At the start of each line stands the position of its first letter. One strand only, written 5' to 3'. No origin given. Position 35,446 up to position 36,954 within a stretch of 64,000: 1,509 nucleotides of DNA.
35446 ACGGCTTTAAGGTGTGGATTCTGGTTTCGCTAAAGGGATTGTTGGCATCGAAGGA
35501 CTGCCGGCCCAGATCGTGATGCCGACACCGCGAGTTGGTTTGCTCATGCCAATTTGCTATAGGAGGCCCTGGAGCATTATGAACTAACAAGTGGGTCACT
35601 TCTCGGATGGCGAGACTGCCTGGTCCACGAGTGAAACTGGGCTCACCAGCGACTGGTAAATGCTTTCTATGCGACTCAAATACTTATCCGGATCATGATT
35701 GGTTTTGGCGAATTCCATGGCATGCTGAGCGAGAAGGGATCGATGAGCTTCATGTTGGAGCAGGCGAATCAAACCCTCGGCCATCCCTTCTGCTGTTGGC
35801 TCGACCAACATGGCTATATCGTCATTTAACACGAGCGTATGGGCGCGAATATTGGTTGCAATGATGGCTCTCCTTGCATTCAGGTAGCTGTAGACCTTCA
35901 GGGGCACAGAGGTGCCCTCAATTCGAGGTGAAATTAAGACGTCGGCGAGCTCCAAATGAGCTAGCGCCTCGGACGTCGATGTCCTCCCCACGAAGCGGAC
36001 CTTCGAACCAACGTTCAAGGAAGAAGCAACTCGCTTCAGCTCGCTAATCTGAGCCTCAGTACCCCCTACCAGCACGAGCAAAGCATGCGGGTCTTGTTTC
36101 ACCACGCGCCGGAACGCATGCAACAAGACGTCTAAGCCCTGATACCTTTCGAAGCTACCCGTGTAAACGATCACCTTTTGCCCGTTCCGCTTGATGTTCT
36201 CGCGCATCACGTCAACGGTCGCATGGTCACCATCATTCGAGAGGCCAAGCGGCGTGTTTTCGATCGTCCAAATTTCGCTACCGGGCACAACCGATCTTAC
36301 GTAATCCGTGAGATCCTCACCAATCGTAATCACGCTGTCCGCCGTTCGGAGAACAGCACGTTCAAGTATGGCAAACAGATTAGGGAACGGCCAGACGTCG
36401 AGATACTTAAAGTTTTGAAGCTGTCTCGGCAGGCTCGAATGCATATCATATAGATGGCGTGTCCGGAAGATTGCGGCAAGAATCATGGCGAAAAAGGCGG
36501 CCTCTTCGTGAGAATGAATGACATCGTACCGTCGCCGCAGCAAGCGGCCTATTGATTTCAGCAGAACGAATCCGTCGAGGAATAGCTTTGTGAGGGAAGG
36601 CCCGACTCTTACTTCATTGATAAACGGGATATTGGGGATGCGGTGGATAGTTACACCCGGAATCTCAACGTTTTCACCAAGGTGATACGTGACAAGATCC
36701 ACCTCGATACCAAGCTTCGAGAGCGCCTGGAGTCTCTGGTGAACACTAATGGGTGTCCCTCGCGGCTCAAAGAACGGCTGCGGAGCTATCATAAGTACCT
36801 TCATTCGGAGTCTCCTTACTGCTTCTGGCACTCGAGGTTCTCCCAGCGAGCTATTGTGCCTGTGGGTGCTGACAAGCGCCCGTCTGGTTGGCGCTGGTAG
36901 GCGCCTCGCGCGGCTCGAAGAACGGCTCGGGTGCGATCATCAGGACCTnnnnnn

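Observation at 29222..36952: Lower-GC cassette flanked by decayed high-GC resident homologs (apparent xenologous replacement)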

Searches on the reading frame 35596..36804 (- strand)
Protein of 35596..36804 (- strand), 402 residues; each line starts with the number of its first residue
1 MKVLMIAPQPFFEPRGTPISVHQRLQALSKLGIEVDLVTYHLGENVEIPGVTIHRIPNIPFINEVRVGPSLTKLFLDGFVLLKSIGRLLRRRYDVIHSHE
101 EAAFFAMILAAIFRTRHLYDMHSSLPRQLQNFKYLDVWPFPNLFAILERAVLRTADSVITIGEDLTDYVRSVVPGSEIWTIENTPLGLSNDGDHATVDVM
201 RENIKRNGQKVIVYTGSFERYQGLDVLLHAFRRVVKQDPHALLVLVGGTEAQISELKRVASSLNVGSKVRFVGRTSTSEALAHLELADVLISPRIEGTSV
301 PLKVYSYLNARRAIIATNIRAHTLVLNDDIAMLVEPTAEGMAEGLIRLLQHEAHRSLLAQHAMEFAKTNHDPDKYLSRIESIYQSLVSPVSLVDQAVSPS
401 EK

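Call 9: search_protein_families(library=pfam, proteins=[window:35596-36804:-], max_evalue=0.01)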
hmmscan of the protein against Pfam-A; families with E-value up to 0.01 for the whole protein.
window:35596-36804:- (402 aa): 6 families
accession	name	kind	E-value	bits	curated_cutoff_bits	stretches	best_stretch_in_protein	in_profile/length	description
PF13692.12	Glyco_trans_1_4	-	1.4e-20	74.4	27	1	210-350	2-141/142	Glycosyl transferases group 1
PF00534.26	Glycos_transf_1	-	8.2e-19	68.2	26.4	1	201-361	7-168/172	Glycosyl transferases group 1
PF13439.12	Glyco_transf_4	-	4.6e-18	66.3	28.5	1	16-183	3-164/170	Glycosyltransferase Family 4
PF13579.12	Glyco_trans_4_4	-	2e-15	57.9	29.7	1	20-172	6-145/158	Glycosyl transferase 4-like domain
PF20706.3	GT4-conflict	-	1.3e-05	24.8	26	1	147-293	139-288/385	Family 4 Glycosyltransferase in conflict systems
PF13524.12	Glyco_trans_1_2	-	0.0063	16.9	25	1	268-379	28-142/144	Glycosyl transferase-like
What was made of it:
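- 35596..36804 (-): GT4* glycosyltransferase (402 aa). Incoming, GC 0.52. Pfam GT4/GT1 domains (call 9).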

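Call 18: find_homologous_proteins(query=window:35596-36804:-, max_evalue=1e-20)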
Query window:35596-36804:- (402 aa): 6725 proteins with E <= 1e-20 among 8000 candidates; the best 120 are listed.
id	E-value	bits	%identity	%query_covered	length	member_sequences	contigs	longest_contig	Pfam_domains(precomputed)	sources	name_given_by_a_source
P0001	1.6e-260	881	100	100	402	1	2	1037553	PF00534.27,PF13579.13,PF13439.13,PF20706.4,PF13692.13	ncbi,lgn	ncbi:MAG: glycosyltransferase family 4 protein [Anaerolineales bacterium]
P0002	1.2e-163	563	62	100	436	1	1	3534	PF00534.27,PF13579.13,PF13439.13,PF13692.13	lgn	-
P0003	5.4e-134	465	55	100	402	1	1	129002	PF00534.27,PF13579.13,PF13439.13,PF13692.13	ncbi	-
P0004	9.9e-131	454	53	99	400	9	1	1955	PF00534.27,PF13579.13,PF13524.13,PF13439.13,PF13692.13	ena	-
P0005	4.8e-130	452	52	100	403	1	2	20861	PF00534.27,PF13579.13,PF13439.13,PF13692.13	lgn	-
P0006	1.1e-129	451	54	100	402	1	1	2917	PF00534.27,PF13579.13,PF13439.13,PF13692.13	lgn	-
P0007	7.4e-127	442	52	96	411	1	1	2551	PF00534.27,PF13579.13,PF13439.13,PF13692.13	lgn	-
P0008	2.1e-124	434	52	98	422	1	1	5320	PF00534.27,PF13579.13,PF13524.13,PF13439.13,PF13692.13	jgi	jgi:glycosyltransferase involved in cell wall biosynthesis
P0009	2.6e-124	433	53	100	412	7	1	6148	PF00534.27,PF13579.13,PF13439.13,PF13692.13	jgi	jgi:glycosyltransferase involved in cell wall biosynthesis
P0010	3.3e-124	433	50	99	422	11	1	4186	PF00534.27,PF13579.13,PF13524.13,PF13439.13,PF13692.13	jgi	-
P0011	6.1e-123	429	55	95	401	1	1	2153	PF00534.27,PF13579.13,PF13439.13,PF13692.13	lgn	-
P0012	6.9e-123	429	53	97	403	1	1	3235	PF00534.27,PF13579.13,PF13524.13,PF13439.13,PF13692.13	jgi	-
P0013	1.1e-122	428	51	100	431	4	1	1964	PF00534.27,PF13579.13,PF13524.13,PF13439.13,PF13692.13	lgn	-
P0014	1.5e-122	427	51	96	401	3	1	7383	PF00534.27,PF13579.13,PF13439.13,PF13692.13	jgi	jgi:glycosyltransferase involved in cell wall biosynthesis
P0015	9.3e-122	425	51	99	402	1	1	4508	PF00534.27,PF13579.13,PF13439.13,PF13692.13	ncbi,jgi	-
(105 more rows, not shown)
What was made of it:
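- On In-situ cassette replacement (xenologous displacement) in a polysaccharide gene cluster: The best GT4* relative is 62% aa (call 18).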

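Call 19: find_encoding_contigs(protein=P0001, flank=10000, max_places=6)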
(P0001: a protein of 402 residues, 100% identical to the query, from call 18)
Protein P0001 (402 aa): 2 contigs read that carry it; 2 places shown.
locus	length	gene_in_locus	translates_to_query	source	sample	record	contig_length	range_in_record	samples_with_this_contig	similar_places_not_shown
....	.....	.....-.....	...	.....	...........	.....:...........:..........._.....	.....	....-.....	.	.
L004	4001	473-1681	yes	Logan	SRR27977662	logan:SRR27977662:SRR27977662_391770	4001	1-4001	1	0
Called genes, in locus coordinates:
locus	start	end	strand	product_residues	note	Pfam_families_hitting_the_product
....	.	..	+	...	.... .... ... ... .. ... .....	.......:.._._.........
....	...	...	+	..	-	-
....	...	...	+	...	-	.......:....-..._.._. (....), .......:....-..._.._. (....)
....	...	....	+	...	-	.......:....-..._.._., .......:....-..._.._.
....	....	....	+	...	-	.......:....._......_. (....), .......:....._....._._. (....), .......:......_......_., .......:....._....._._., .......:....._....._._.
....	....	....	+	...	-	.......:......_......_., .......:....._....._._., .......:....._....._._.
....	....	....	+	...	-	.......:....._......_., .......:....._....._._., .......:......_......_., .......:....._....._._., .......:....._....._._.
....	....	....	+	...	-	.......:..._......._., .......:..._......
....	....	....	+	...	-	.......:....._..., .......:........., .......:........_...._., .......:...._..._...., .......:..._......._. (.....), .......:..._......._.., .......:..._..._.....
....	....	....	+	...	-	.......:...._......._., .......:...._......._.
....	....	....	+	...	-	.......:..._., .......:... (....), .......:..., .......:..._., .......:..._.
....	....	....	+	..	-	-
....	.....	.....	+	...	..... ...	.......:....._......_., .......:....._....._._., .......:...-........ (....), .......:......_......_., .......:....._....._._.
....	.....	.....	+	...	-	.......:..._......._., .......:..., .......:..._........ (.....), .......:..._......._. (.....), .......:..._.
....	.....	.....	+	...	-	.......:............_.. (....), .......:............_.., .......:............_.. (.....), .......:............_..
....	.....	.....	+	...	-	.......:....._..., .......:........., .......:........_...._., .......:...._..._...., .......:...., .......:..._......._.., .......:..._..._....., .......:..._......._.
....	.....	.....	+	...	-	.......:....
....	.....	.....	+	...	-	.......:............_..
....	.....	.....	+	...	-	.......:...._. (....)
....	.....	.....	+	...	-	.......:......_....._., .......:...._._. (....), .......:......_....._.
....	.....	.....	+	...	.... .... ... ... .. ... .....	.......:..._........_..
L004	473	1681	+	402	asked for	PF13439:Glyco_transf_4, PF13579:Glyco_trans_4_4, PF20706:GT4-conflict (weak), PF00534:Glycos_transf_1, PF13692:Glyco_trans_1_4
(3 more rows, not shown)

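Call 20: find_encoding_contigs(protein=P0003, flank=10000, max_places=3)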
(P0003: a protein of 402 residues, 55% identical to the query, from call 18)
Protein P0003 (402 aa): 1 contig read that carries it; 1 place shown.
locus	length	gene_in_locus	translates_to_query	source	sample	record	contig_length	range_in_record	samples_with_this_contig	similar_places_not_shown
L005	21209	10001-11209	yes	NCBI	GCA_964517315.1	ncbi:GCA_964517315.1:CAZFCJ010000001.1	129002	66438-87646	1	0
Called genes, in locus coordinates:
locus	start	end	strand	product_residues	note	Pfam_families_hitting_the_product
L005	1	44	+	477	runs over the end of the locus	PF04932:Wzy_C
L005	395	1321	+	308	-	PF00535:Glycos_transf_2, PF13641:Glyco_tranf_2_3, PF13632:Glyco_trans_2_3 (weak)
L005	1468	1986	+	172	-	-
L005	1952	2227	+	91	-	-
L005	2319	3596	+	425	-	PF13439:Glyco_transf_4 (weak), PF13579:Glyco_trans_4_4 (weak), PF00534:Glycos_transf_1, PF13692:Glyco_trans_1_4, PF13524:Glyco_trans_1_2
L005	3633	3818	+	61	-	-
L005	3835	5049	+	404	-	PF13439:Glyco_transf_4, PF00534:Glycos_transf_1, PF13692:Glyco_trans_1_4, PF13524:Glyco_trans_1_2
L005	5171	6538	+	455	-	PF13727:CoA_binding_3, PF02397:Bac_transf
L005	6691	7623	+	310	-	PF01073:3Beta_HSD, PF01370:Epimerase, PF02719:Polysacc_synt_2, PF04321:RmlD_sub_bind, PF05368:NmrA (weak), PF13460:NAD_binding_10 (weak), PF16363:GDP_Man_Dehyd, PF07993:NAD_binding_4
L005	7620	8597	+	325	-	PF00288:GHMP_kinases_N, PF08544:GHMP_kinases_C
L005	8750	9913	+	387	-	PF13580:SIS_2, PF01380:SIS, PF01590:GAF, PF13185:GAF_2, PF13492:GAF_3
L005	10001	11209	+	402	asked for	PF13439:Glyco_transf_4, PF13579:Glyco_trans_4_4, PF00534:Glycos_transf_1, PF13692:Glyco_trans_1_4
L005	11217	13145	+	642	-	PF13522:GATase_6, PF13537:GATase_7, PF00733:Asn_synthase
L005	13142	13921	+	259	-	PF02353:CMAS (weak), PF13489:Methyltransf_23, PF01209:Ubie_methyltran, PF05175:MTS (weak), PF13847:Methyltransf_31, PF08241:Methyltransf_11, PF08242:Methyltransf_12, PF13649:Methyltransf_25, +3 more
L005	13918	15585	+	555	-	PF00890:FAD_binding_2, PF01266:DAO, PF16901:DAO_C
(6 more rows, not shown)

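Call 35: find_encoding_contigs(protein=P0002, flank=5000, max_places=3)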
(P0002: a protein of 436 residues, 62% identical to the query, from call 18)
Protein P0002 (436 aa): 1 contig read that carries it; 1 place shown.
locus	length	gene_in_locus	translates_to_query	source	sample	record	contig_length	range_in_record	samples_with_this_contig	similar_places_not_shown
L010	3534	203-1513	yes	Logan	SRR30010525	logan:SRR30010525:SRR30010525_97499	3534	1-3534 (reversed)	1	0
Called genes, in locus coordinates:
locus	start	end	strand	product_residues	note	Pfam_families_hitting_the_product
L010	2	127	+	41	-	?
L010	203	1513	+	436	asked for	PF13439:Glyco_transf_4, PF13579:Glyco_trans_4_4, PF00534:Glycos_transf_1, PF13692:Glyco_trans_1_4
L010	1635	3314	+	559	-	PF00890:FAD_binding_2 (faint), PF01266:DAO, PF16901:DAO_C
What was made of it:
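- Tried and rejected: The best GT4* relative is 62% aa identical, on a 3.5-kb contig (calls 18, 35).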

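Call 64: search_protein_families(library=ncbifam, proteins=[window:35596-36804:-], max_evalue=0.00001)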
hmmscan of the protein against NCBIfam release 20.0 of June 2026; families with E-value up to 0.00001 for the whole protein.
window:35596-36804:- (402 aa): 10 families
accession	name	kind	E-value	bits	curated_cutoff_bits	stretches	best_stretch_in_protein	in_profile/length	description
TIGR04063.1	stp3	hypoth_equivalog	6.2e-28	97.8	442.05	1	146-387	149-396/397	TIGR04063 family PEP-CTERM/XrtA system glycosyltransferase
NF007640.0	PRK10307.1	subfamily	1.1e-14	54.2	276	1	144-383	161-404/411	WcaI family glycosyltransferase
TIGR03449.1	mycothiol_MshA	equivalog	9.9e-12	44.4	462.5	1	21-368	27-386/406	D-inositol-3-phosphate glycosyltransferase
TIGR03999.1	thiol_BshA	equivalog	4e-11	42.5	273.7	1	152-387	142-374/375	N-acetyl-alpha-D-glucosaminyl L-malate synthase BshA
TIGR04157.1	glyco_rSAM_CFB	subfamily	6e-10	38.7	400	1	148-292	163-306/406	TIGR04157 family glycosyltransferase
NF038229.1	Glyco4_Geo_Pelo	equivalog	1.3e-09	37.6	400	1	149-387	104-337/338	GPMC system family 4 glycosyltransferase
TIGR04047.1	MSMEG_0565_glyc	hypoth_equivalog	1.4e-09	37.6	259.85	1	13-360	10-350/373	MSMEG_0565 family glycosyltransferase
NF041876.1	EPS_EpsE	equivalog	1.6e-08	34.3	400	1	152-364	159-374/389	exopolysaccharide biosynthesis GT4 family glycosyltransferase EpsE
NF046085.1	XrtY_assoc_Gly1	equivalog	5.2e-08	32.2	400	1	201-387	204-385/387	XrtY-associated glycosyltransferase XYAG1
NF047684.1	TeichurnBiosyTuaC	equivalog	6.7e-07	28.6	550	1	149-387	160-390/391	teichuronic acid biosynthesis protein TuaC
